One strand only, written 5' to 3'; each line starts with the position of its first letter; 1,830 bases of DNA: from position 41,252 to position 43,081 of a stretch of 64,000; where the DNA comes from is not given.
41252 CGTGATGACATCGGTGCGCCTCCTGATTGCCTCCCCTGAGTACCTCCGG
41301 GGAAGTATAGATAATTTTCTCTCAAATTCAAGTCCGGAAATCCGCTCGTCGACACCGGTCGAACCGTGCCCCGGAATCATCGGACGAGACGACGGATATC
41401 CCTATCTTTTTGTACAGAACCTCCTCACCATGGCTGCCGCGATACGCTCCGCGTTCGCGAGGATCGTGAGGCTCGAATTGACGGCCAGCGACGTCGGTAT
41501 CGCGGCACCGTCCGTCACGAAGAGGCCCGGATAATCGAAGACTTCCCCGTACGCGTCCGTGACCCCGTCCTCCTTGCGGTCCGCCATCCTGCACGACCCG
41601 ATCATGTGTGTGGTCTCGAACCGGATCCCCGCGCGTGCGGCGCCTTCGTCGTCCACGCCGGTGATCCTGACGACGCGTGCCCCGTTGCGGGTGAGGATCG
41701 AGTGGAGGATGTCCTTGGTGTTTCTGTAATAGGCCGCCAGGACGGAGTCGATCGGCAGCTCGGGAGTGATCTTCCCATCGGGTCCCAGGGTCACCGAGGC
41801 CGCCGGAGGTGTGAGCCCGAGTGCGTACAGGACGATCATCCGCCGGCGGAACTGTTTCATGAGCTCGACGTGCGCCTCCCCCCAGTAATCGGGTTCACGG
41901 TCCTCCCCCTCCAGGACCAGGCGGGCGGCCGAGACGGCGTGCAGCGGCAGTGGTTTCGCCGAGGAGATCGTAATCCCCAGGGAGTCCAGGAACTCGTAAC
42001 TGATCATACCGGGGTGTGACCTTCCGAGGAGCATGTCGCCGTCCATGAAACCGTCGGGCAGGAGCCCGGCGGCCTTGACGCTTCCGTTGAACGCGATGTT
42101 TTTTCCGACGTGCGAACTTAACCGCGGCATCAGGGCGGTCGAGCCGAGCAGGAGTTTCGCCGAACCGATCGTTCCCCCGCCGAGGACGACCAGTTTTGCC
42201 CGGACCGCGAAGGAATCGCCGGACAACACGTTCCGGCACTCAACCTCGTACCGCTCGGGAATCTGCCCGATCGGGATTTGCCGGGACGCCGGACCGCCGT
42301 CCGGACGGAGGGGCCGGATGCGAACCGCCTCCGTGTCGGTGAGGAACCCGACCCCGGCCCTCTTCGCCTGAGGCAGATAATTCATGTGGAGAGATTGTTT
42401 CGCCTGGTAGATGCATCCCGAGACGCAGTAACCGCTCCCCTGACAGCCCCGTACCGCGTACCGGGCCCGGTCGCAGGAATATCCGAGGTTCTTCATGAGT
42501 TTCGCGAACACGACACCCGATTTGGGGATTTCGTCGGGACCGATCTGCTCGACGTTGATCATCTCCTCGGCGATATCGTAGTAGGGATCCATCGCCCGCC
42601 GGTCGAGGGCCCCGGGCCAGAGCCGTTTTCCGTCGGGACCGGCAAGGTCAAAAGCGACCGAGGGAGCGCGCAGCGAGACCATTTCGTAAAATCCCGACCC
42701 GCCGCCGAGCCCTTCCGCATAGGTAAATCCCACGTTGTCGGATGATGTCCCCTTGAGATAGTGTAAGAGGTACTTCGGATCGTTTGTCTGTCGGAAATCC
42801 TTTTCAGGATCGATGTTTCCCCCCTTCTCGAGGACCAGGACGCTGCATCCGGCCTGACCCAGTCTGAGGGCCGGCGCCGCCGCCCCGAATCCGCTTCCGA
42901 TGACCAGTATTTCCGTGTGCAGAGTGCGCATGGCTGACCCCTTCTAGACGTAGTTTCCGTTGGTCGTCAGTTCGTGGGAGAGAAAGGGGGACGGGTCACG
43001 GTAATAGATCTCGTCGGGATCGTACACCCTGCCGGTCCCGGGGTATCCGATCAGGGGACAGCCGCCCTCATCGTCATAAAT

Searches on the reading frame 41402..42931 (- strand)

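Call 10: search_protein_families(library=ncbifam, proteins=[window:41402-42931:-], max_evalue=0.001)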
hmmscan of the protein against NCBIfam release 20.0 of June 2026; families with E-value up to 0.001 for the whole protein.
window:41402-42931:- (509 aa): 6 families
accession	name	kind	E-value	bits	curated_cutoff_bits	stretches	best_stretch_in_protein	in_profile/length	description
NF058674.1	CholsOxChoxAB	equivalog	7.1e-31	107.3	850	3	440-498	471-529/535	cholesterol oxidase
NF038210.1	GMC_mycofac_3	equivalog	1.3e-08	34.1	300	0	412-504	333-415/418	mycofactocin system GMC family oxidoreductase MftG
TIGR03970.1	mycofact_MftG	equivalog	5.2e-07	29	387.45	0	438-499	421-484/487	mycofactocin dehydrogenase MftG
TIGR04542.1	GMC_mycofac_2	equivalog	5.3e-07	29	400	0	441-500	370-424/425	mycofactocin system GMC family oxidoreductase MftG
TIGR02462.1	pyranose_ox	equivalog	7.4e-05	21.8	544.9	1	441-505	483-547/548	pyranose oxidase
NF002550.0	PRK02106.1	subfamily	0.0001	21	605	0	441-504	472-536/563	choline dehydrogenase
